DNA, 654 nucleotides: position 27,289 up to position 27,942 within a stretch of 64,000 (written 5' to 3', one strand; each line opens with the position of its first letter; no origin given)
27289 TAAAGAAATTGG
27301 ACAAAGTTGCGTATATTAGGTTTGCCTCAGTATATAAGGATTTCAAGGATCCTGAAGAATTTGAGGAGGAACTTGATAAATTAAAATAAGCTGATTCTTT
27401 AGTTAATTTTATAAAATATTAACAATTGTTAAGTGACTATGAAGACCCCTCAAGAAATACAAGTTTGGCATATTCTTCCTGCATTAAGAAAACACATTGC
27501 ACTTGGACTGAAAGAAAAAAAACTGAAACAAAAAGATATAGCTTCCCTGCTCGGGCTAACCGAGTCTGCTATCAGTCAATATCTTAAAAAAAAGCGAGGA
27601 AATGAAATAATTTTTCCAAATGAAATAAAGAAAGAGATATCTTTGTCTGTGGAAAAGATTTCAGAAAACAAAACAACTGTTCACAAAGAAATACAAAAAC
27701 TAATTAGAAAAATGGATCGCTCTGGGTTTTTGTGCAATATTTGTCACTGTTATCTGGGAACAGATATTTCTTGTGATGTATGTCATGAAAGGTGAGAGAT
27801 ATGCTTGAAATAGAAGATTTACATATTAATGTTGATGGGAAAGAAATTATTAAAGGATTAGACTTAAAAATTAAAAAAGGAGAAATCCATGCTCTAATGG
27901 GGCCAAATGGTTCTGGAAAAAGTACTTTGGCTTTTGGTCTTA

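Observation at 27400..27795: Cys-tailed HTH regulator with a perfect operator palindrome, a candidate Fe-S sensor for suf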

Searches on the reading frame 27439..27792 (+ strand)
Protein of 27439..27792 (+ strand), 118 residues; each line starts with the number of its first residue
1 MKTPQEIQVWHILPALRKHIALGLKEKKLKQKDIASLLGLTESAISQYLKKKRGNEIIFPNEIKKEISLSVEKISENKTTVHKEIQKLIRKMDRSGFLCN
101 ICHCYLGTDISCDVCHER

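Call 3: search_protein_families(library=pfam, proteins=[window:27439-27792:+], max_evalue=0.01)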
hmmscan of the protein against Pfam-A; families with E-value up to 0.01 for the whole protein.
window:27439-27792:+ (118 aa): 9 families
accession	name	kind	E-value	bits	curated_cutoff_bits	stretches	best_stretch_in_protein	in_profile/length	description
PF01381.28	HTH_3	-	0.00023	21.6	23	1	24-53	5-34/55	Helix-turn-helix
PF13744.12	HTH_37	-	0.00044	20.5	27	1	16-52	19-55/80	Helix-turn-helix domain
PF01022.26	HTH_5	-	0.00052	20.3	22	1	24-51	11-38/47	Bacterial regulatory protein, arsR family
PF12844.13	HTH_19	-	0.0027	18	30.2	1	24-53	8-37/64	Helix-turn-helix domain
PF08281.18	Sigma70_r4_2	-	0.0033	17.5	25.7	1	28-50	26-48/54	Sigma-70, region 4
PF13412.12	HTH_24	-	0.0038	17.2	21.9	0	28-51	17-40/48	Winged helix-turn-helix DNA-binding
PF13384.12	HTH_23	-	0.0045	17.2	24.6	1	17-51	7-40/50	Homeodomain-like domain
PF16509.11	KORA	-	0.0068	17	26.7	1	21-56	23-58/84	TrfB plasmid transcriptional repressor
PF13545.12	HTH_Crp_2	-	0.0072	16.7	27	0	28-58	22-52/70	Crp-like helix-turn-helix domain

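Call 4: search_protein_families(library=ncbifam, proteins=[window:27439-27792:+], max_evalue=1)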
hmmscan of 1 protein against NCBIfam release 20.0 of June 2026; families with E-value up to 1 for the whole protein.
window:27439-27792:+ (118 aa): 13 families
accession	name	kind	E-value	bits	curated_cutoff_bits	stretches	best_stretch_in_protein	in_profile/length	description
TIGR02937.1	sigma70-ECF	superfamily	0.00093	18.9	42.9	1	13-52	118-157/165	sigma-70 family RNA polymerase sigma factor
NF038310.1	lysogeny_AimR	equivalog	0.0017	17.4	70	1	24-93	5-67/365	AimR family lysis-lysogeny pheromone receptor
TIGR00721.1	tfx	subfamily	0.0018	18.1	60.25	1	21-97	14-92/137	Tfx family DNA-binding protein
NF033789.1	repress_SdpR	subfamily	0.0033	17.3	100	1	16-71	9-64/79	autorepressor SdpR family transcription factor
TIGR02479.1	FliA_WhiG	subfamily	0.0034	17.1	189.6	1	26-51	189-214/224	FliA/WhiG family RNA polymerase sigma factor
TIGR02985.1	Sig70_bacteroi1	subfamily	0.007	16.6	126.4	1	13-51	115-153/162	RNA polymerase sigma-70 factor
NF033788.1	HTH_metalloreg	subfamily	0.0071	16.1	55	1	17-53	13-50/77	metalloregulator ArsR/SmtB family transcription factor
NF052532.1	TransRegPagRBaca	equivalog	0.016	15.3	170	1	20-72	33-84/99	transcriptional repressor PagR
TIGR03879.1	near_KaiC_dom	domain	0.021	15.3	65.1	1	20-54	26-61/91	probable regulatory domain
NF007408.0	PRK09943.1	equivalog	0.081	12.5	211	1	21-74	13-66/185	HTH-type transcriptional regulator PuuR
NF003054.0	PRK03975.1-1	equivalog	0.13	12.2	239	1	19-53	42-76/171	putative transcriptional regulator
NF033546.1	transpos_IS21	equivalog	0.15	11.5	160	1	25-64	5-33/294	IS21 family transposase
TIGR03830.1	CxxCG_CxxCG_HTH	subfamily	0.16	11.7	61.8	1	26-48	76-98/127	type II TA system antitoxin MqsA family protein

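Call 5: find_homologous_proteins(query=window:27439-27792:+, max_evalue=0.001)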
Query window:27439-27792:+ (118 aa): 11 proteins with E <= 0.001 among 20 candidates.
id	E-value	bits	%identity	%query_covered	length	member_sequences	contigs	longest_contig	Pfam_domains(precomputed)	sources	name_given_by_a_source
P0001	1.5e-71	256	100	100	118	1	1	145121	-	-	-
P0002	9.6e-50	186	73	98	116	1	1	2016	PF08281.19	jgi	-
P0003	1.1e-32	131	59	87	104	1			PF13412.13,PF01022.27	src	-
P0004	7.2e-31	125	53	98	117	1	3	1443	PF08281.19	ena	-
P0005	2.3e-19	88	47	83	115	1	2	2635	PF13744.13,PF01381.29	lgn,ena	-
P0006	2.7e-19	87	48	83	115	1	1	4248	-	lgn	-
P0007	2.2e-17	81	48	86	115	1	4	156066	-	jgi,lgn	jgi:predicted transcriptional regulator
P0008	4.4e-15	74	45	83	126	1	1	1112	-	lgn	-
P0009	6.5e-15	73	40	95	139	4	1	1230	-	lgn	-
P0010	2.7e-14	71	39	83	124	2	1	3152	-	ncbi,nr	ncbi:hypothetical protein HYU13_02330 [Candidatus Woesearchaeota archaeon]|nr:hypothetical protein [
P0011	1.2e-13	69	42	100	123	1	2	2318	PF01381.29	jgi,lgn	jgi:hypothetical protein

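Call 10: search_solved_structures(query=A1, max_evalue=1, show_alignments=2)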
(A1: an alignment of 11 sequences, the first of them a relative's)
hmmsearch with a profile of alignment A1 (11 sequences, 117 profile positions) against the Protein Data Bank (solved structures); distinct sequences matched with E-value up to 1: 27.
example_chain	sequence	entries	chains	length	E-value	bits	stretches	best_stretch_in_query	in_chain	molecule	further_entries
28tn_A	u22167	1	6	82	2.6e-05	27.7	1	20-74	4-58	lambda repressor-like protein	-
4omy_A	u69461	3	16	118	0.0031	20.9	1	22-72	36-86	NolR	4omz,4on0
2zkz_A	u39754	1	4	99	0.019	18.4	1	16-62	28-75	Transcriptional repressor pagR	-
4l9t_A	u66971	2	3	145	0.026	18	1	26-104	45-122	MepR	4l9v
5f6f_A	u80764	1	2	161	0.027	17.9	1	25-104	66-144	MarR family regulatory protein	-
4l9n_A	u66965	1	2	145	0.029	17.8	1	26-104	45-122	MepR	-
5fb2_A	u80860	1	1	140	0.03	17.8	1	26-104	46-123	MarR family regulatory protein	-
4l9j_A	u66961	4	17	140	0.033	17.6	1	26-104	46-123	MepR | MarR family regulatory protein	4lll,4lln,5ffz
3eco_A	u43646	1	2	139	0.035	17.6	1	26-104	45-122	MepR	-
5ffx_A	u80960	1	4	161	0.035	17.6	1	26-104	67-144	MarR family regulatory protein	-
8vl3_A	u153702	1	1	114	0.036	17.5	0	17-39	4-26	De novo designed protein F3 parent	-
2pij_A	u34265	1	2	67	0.039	17.4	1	25-62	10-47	Prophage Pfl 6 Cro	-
4ld5_A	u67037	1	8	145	0.041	17.3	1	26-104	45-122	MepR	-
8u3b_G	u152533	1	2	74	0.059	16.8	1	22-77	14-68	Nitrate/nitrite response regulator protein NarL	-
5w8z_A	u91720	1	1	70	0.11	16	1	25-62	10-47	XPH2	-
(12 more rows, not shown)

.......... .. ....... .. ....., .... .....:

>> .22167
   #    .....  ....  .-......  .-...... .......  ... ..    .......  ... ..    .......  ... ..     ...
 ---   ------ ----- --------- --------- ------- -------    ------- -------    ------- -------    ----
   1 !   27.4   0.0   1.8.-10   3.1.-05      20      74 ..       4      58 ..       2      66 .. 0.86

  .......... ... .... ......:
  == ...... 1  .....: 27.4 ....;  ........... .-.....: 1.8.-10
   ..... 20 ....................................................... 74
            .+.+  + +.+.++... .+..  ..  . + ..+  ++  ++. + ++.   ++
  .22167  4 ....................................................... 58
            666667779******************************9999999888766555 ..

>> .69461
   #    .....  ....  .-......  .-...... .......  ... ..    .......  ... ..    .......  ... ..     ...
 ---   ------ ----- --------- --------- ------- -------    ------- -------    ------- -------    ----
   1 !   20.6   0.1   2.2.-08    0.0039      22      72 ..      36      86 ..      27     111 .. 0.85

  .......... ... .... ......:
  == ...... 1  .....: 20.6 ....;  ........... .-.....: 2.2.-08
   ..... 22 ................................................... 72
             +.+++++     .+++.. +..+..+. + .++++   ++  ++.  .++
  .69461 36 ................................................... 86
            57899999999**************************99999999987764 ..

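Call 11: find_encoding_contigs(protein=P0007, flank=8000, max_places=4)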
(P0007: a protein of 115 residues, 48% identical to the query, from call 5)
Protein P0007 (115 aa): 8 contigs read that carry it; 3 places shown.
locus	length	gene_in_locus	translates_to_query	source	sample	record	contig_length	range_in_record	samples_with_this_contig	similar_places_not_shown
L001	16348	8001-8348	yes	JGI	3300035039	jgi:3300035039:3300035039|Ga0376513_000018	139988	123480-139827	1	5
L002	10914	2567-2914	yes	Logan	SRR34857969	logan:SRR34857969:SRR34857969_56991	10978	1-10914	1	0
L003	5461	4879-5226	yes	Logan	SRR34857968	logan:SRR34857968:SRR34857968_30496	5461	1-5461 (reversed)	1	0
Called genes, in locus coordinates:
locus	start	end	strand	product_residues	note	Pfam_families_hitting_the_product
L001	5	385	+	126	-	PF01201:Ribosomal_S8e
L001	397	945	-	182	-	-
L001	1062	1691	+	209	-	PF00625:Guanylate_kin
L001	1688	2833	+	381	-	PF00162:PGK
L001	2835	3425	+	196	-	PF01997:Translin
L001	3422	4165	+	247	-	PF02535:Zip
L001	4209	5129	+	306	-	PF00892:EamA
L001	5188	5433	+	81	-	-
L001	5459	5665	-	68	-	PF12844:HTH_19 (weak), PF01381:HTH_3, PF13443:HTH_26 (weak)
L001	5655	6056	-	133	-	PF09946:DUF2178 (weak)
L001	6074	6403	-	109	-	-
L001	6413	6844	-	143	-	-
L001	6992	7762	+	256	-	-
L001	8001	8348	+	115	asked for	-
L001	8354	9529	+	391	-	PF00155:Aminotran_1_2, PF00266:Aminotran_5, PF01212:Beta_elim_lyase (weak)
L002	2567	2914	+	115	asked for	-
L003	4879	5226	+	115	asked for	-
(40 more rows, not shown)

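Call 12: find_encoding_contigs(protein=P0006, flank=5000, max_places=3)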
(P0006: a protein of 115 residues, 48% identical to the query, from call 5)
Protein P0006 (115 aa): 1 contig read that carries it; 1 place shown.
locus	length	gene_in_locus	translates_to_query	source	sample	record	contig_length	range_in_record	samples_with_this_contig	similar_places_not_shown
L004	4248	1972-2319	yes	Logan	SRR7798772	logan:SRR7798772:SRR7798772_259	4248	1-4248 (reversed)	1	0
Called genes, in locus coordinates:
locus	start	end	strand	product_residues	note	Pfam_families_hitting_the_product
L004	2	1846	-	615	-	?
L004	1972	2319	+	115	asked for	-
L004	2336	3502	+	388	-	PF00155:Aminotran_1_2 (weak), PF00266:Aminotran_5, PF01212:Beta_elim_lyase, PF01041:DegT_DnrJ_EryC1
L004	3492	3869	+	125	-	PF01592:NifU_N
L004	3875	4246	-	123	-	?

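Call 13: find_encoding_contigs(protein=P0010, flank=5000, max_places=3)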
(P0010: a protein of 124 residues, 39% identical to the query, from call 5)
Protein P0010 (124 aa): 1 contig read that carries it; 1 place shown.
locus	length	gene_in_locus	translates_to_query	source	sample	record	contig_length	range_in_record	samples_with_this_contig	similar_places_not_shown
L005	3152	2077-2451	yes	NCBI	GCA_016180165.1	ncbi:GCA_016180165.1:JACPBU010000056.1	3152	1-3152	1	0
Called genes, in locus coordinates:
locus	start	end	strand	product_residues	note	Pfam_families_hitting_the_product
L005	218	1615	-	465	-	PF19295:SufBD_N (weak), PF01458:SUFBD_core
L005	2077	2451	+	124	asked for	-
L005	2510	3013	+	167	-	-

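Call 14: find_encoding_contigs(protein=P0005, flank=5000, max_places=3)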
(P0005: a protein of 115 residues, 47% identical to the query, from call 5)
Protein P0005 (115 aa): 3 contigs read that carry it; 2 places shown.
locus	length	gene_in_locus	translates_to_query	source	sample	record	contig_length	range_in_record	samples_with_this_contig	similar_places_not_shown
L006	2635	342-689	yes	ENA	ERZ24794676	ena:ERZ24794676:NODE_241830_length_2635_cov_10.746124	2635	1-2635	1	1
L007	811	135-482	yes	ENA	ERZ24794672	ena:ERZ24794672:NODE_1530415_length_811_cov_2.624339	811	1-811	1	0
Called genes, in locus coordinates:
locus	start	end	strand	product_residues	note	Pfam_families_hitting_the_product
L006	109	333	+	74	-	PF08984:DUF1858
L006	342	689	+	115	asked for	PF13744:HTH_37 (faint), PF01381:HTH_3 (weak)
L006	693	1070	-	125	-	PF08281:Sigma70_r4_2 (faint), PF13384:HTH_23 (faint)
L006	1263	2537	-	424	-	PF18195:GatD_N, PF00710:Asparaginase, PF17763:Asparaginase_C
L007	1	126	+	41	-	?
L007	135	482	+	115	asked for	PF13744:HTH_37 (faint), PF01381:HTH_3 (weak)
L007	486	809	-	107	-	?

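Call 15: find_encoding_contigs(protein=P0011, flank=5000, max_places=3)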
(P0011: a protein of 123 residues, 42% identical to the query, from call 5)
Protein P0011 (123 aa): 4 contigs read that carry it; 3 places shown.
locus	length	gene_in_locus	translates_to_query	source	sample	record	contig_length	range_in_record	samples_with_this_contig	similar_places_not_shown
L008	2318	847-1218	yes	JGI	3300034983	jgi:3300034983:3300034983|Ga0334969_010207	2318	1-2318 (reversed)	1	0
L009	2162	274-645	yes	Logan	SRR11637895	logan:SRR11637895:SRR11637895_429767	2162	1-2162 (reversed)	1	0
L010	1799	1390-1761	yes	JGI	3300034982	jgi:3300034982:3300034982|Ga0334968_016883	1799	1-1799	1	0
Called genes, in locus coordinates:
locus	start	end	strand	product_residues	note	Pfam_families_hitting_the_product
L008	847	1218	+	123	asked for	PF01381:HTH_3 (weak)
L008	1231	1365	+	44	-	-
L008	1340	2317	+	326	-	?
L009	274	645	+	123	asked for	PF01381:HTH_3 (weak)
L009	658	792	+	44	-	-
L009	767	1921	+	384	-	PF00266:Aminotran_5, PF01212:Beta_elim_lyase (weak), PF01041:DegT_DnrJ_EryC1 (weak)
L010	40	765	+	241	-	PF00209:SNF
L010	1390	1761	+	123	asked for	PF01381:HTH_3 (weak)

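Call 22: search_protein_representatives(alignment_id=A1)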
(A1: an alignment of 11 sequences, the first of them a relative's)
Query: 11 sequences, 117 profile positions. Proteins with E-value up to 0.001 (for the whole library): 2197; up to 1e-10: 1021; up to 1e-30: 117. The best 150 are listed.
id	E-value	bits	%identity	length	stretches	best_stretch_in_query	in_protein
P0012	9.1e-43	161.4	-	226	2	2-115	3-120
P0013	2.4e-40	153.5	-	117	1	1-116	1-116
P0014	5.8e-40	152.3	-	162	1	1-116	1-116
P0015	8.2e-40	151.8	-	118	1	1-116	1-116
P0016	1.6e-39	150.9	-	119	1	3-116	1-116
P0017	4.1e-39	149.6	-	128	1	1-116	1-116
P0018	5.0e-39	149.3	-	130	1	2-116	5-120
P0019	3.0e-38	146.8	-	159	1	2-116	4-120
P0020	4.0e-38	146.4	-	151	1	3-116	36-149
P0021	6.9e-38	145.6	-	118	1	1-116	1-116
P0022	8.5e-38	145.4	-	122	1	2-116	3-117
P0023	4.2e-37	143.1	-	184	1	2-116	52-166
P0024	1.9e-36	141.0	-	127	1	3-116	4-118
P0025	4.3e-36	139.9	-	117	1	1-116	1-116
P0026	6.8e-36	139.2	-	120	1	3-116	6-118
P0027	8.6e-36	138.9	-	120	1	3-116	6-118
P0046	2.3e-34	134.3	-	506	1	3-116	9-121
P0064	2.8e-33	130.8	-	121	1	3-116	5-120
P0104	1.1e-31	125.6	-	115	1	1-116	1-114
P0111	1.9e-31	124.9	-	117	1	3-116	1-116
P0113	2.6e-31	124.4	-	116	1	1-116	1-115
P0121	5.2e-31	123.5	-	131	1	3-116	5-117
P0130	1.7e-30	121.8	-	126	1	1-116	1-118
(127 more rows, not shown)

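Call 38: find_related_loci(query=A1, collection=genome_contigs, flank=4000)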
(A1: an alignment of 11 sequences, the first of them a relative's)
Query A1 (118 aa) in genome_contigs; peptide patterns used: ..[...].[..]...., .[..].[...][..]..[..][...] (x = any residue, [..] = any of these).
599 stretches matched a pattern (row limit reached: there are more); 573 encode a relative of the query (tblastn E <= 1e-3); the best 80 are kept; 80 distinct loci.
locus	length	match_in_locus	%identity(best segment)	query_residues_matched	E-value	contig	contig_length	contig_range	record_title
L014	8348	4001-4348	50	1-116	3e-37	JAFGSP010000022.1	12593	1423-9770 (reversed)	MAG: Candidatus Woesearchaeota archaeon isolate Zod_Metabat.908 k87_1963951, whole genome shotgun sequence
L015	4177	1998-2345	52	1-117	7e-36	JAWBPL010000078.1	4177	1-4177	MAG: Candidatus Woesearchaeota archaeon isolate HNT-10_202101_bins_40 HNT-10_202101_bins_40_scaffold_78, whole genome sh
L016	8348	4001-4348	47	1-116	6e-36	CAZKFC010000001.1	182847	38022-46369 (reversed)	MAG TPA_asm: uncultured Methanosarcinales archaeon isolate binchicken_co19_615 genome assembly, contig: NODE_16_length_1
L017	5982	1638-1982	42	1-115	1e-32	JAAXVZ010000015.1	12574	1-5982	MAG: Nanoarchaeota archaeon isolate W9_Combined_metabat1_108 W9_Combined_metabat1_108_NODE_2769, whole genome shotgun se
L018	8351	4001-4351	48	1-117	3e-32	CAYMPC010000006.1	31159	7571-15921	MAG TPA_asm: uncultured Methanosarcinales archaeon isolate SRP319275_co4_76 genome assembly, contig: NODE_787_length_311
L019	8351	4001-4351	46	1-117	1e-31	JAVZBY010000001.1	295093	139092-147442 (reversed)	MAG: Candidatus Woesearchaeota archaeon isolate DRTY-6_201705_bins_17 DRTY-6_201705_bins_17_scaffold_1, whole genome sho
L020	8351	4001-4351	41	1-118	4e-31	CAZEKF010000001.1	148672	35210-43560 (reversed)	MAG TPA_asm: uncultured Methanosarcinales archaeon isolate SRP200020_co7_100 genome assembly, contig: NODE_16_length_148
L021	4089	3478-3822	48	1-115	2e-30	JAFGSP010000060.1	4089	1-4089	MAG: Candidatus Woesearchaeota archaeon isolate Zod_Metabat.908 k87_4358518, whole genome shotgun sequence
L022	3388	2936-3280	44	1-116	7e-30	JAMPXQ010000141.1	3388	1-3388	MAG: Candidatus Woesearchaeota archaeon isolate R2F_R2FSRR_metabat.41 R2F_C18941, whole genome shotgun sequence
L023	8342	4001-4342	45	4-118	8e-30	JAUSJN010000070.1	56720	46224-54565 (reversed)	MAG: Nanoarchaeota archaeon isolate E14_metabat.bin.302 E14_k141_192698, whole genome shotgun sequence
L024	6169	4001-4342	48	4-117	1e-29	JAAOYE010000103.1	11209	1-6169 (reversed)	Candidatus Woesearchaeota archaeon isolate DPANNHV_H2.bin.54 k83_2524197, whole genome shotgun sequence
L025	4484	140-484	46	1-115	3e-29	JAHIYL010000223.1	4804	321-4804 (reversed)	MAG: Nanoarchaeota archaeon isolate Modern_marine.mb.116 Modern_marine.mb.116_k141_2020726, whole genome shotgun sequenc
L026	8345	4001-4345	44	1-116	2e-29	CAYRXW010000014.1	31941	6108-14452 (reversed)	MAG TPA_asm: uncultured Methanosarcinales archaeon isolate SRP292972_co1_23 genome assembly, contig: NODE_700_length_319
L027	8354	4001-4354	44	1-118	4e-29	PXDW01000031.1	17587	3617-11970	MAG: Candidatus Woesearchaeota archaeon isolate T3Sed10_350R1 T3-Sed10-C6131, whole genome shotgun sequence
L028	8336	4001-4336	45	4-115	7e-29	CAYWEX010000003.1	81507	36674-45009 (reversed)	MAG TPA_asm: Candidatus Woesearchaeota archaeon isolate SRP178908_co1_347 genome assembly, contig: NODE_140_length_81507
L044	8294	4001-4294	52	4-101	3e-27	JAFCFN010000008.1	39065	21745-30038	Candidatus Woesearchaeota archaeon isolate Meg22_1618_Bin_104 Meg22_1618_Bin_104_scaffold_2269, whole genome shotgun seq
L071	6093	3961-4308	44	4-118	9e-26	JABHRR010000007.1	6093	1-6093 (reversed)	MAG: Candidatus Woesearchaeota archaeon isolate SI039_bin18 k141_97666, whole genome shotgun sequence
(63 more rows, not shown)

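Call 41: list_cluster_members(proteins=[P0026, P0027, P0064, P0111, P0113, P0121, P0130, P0046, P0012, P0104])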
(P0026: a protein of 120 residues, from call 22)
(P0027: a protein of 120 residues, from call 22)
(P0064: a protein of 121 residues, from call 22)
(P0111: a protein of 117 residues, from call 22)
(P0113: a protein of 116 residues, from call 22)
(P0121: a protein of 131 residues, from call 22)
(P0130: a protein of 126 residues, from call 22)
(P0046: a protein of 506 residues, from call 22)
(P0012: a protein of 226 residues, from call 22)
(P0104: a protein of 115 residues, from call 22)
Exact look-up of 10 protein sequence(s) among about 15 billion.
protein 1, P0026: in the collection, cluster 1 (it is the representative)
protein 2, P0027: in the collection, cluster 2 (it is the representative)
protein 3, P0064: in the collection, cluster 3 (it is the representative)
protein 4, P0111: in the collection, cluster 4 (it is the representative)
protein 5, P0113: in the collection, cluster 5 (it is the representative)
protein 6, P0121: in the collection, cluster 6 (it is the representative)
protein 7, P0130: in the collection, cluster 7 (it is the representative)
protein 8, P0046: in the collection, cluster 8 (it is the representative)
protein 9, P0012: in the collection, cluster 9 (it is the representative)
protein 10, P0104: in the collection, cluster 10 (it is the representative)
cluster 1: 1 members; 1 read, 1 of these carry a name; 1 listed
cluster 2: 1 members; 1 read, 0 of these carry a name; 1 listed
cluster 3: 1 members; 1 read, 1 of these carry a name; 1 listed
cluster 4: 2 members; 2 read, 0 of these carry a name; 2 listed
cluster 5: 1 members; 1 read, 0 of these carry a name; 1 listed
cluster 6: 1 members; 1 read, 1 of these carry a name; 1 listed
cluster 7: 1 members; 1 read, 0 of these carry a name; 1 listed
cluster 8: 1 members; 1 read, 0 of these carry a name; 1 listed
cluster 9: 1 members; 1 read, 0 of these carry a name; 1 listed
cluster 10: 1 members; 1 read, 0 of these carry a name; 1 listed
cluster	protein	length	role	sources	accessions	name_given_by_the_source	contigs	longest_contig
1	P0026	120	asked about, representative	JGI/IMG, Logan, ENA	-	hypothetical protein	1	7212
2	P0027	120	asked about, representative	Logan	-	-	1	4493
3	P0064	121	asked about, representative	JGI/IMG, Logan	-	predicted transcriptional regulator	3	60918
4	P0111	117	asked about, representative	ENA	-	-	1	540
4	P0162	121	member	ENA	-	-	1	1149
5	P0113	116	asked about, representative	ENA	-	-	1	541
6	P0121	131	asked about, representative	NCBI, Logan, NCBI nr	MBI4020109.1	MAG: helix-turn-helix domain-containing protein [Candidatus Aenigmarchaeota archaeon] | helix-turn-helix domain-containing protein [Candidatus Aenigmarchaeota archaeon]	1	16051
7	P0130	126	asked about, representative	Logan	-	-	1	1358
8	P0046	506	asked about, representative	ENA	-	-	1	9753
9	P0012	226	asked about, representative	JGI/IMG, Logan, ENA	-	-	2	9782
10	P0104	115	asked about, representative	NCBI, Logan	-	-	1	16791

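Call 56: predict_structure(alignment_id=A3)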
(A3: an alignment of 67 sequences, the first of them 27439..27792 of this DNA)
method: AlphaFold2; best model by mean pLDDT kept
length: 118 residues; sequences in the alignment: 67
mean_pLDDT: 93.1   pTM: 0.85
mean pLDDT of the five models: 93.1, 92.9, 92.2, 91.9, 91.5
residues with pLDDT >= 90: 95; 70-90: 21; 50-70: 2; < 50: 0
segments of 3 or more residues with pLDDT < 50: none
pLDDT, mean of each block of 10 residues (from residue 1): 89 96 97 97 95 86 97 97 97 93 89 81
secondary structure, 60 per line:
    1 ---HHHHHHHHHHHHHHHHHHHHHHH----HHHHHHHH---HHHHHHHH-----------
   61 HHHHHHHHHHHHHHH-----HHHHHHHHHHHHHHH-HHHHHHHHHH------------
elements in order: H4-26 H31-38 H42-49 H61-75 H81-95 H97-106

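Call 58: fold_search(model_id=the predicted structure, library=pdb)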
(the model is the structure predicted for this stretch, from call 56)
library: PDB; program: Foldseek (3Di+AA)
matches with E <= 10: 313; with E <= 0.001: 0
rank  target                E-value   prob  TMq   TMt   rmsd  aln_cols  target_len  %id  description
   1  3ufd_F                7.5e-01  0.41  0.28  0.39   7.5        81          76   17  C.Esp1396I bound to its highest affinity operator site OM (released 2012-07-11)
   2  3g5g_M                8.8e-01  0.33  0.26  0.36   8.4        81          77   18  Crystal Structure of the Wild-Type Restriction-Modification Controller Protein C.Esp1396I (released 2009-08-25)
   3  4i6u_A                9.2e-01  0.33  0.26  0.36   8.4        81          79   18  Crystal Structure of a Y37F mutant of the Restriction-Modification Controller Protein C.Esp1396I (released 2013-11-13)
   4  3clc_A                1.0e+00  0.30  0.25  0.36   8.8        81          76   18  Crystal Structure of the Restriction-Modification Controller Protein C.Esp1396I Tetramer in Complex with its Natural 3 (released 2008-07-29)
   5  3g5g_B                1.0e+00  0.30  0.26  0.36   8.4        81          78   18  Crystal Structure of the Wild-Type Restriction-Modification Controller Protein C.Esp1396I (released 2009-08-25)
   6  8dtq_B                1.0e+00  0.21  0.25  0.33   9.7        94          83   17  Crystal Structure of Staphylococcus aureus pSK41 Cop (released 2023-08-02)
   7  4i6t_A                1.1e+00  0.30  0.27  0.38   7.7        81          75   17  Crystal Structure of a T36A mutant of the Restriction-Modification Controller Protein C.Esp1396I (released 2013-11-13)
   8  4i6u_B                1.1e+00  0.30  0.26  0.36   8.3        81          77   18  Crystal Structure of a Y37F mutant of the Restriction-Modification Controller Protein C.Esp1396I (released 2013-11-13)
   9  4f8d_A                1.1e+00  0.41  0.31  0.41   7.6        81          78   18  Crystal Structure of an R46A mutant of the Restriction-Modification Controller Protein C.Esp1396I (Monoclinic Form) (released 2013-04-10)
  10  3g5g_D                1.1e+00  0.28  0.26  0.36   8.4        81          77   18  Crystal Structure of the Wild-Type Restriction-Modification Controller Protein C.Esp1396I (released 2009-08-25)
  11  4fbi_B                1.2e+00  0.38  0.31  0.42   7.5        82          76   16  Crystal Structure of an R46A mutant of the Restriction-Modification Controller Protein C.Esp1396I (Trigonal Form) (released 2013-04-10)
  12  3g5g_N                1.2e+00  0.30  0.27  0.39   8.1        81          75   17  Crystal Structure of the Wild-Type Restriction-Modification Controller Protein C.Esp1396I (released 2009-08-25)
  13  3f51_C                1.2e+00  0.18  0.27  0.33  10.2       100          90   10  Crystal Structure of the clp gene regulator ClgR from Corynebacterium glutamicum (released 2008-11-18)
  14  4fn3_A                1.3e+00  0.38  0.31  0.42   7.4        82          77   15  Crystal Structure of an S52A mutant of the Restriction-Modification Controller Protein C.Esp1396I (released 2013-05-29)
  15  8tac_A                1.3e+00  0.30  0.28  0.41   7.2        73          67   22  Designed DNA binding protein (released 2024-08-28)
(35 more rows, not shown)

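Call 69: search_protein_families(library=pfam, proteins=[L071:3757-3924:+, L006:109-333:+], max_evalue=0.001)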
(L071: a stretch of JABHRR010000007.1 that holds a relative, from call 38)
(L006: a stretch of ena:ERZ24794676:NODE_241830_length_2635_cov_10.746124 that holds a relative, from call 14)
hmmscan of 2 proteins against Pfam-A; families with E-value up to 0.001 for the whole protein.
L071:3757-3924:+ (55 aa): 0 families

L006:109-333:+ (74 aa): 2 families
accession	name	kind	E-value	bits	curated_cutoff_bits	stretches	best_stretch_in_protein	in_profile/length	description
PF08984.16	DUF1858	-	4.2e-22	78.4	32.2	1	8-61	1-59/59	Domain of unknown function (DUF1858)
PF04405.19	ScdA_N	-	0.00064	19.8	32.5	0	11-66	2-54/56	Domain of Unknown function (DUF542)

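Call 72: search_protein_families(library=pfam, alignment_id=A3, max_evalue=0.001)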
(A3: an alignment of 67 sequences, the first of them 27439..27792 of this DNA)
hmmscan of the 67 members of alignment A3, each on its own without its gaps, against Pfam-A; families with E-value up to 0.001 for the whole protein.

A. member 1, window:27439-27792:+ (118 aa): 3 families
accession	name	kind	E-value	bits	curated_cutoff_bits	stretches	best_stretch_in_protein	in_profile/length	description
PF01381.28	HTH_3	-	0.00023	21.6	23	1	24-53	5-34/55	Helix-turn-helix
PF13744.12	HTH_37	-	0.00044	20.5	27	0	16-52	19-55/80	Helix-turn-helix domain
PF01022.26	HTH_5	-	0.00052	20.3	22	0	24-51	11-38/47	Bacterial regulatory protein, arsR family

B. families by the number of members that match (of 67 scanned): 28 families (the first 25 are shown)
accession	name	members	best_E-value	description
PF01381.28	HTH_3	57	9.2e-08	Helix-turn-helix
PF08281.18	Sigma70_r4_2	28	1.3e-05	Sigma-70, region 4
PF13384.12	HTH_23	14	1.3e-05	Homeodomain-like domain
PF13412.12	HTH_24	13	9.7e-06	Winged helix-turn-helix DNA-binding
PF13744.12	HTH_37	12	2.1e-05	Helix-turn-helix domain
PF01022.26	HTH_5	9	1.5e-06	Bacterial regulatory protein, arsR family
PF15943.11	YdaS_toxin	8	4.7e-05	Bacterial toxin YdaS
PF04545.22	Sigma70_r4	5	0.00025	Sigma-70, region 4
PF13518.12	HTH_28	5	0.00028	Helix-turn-helix domain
PF00196.25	GerE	5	0.00036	Bacterial regulatory proteins, luxR family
PF00615.24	RGS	3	6.5e-06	Regulator of G protein signaling domain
PF16509.11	KORA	3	0.00016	TrfB plasmid transcriptional repressor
PF01527.26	HTH_Tnp_1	2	0.00015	Transposase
PF25318.1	WH_GDS1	2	0.0003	GDS1 winged helix domain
PF13443.12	HTH_26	2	0.00089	Cro/C1-type HTH DNA-binding domain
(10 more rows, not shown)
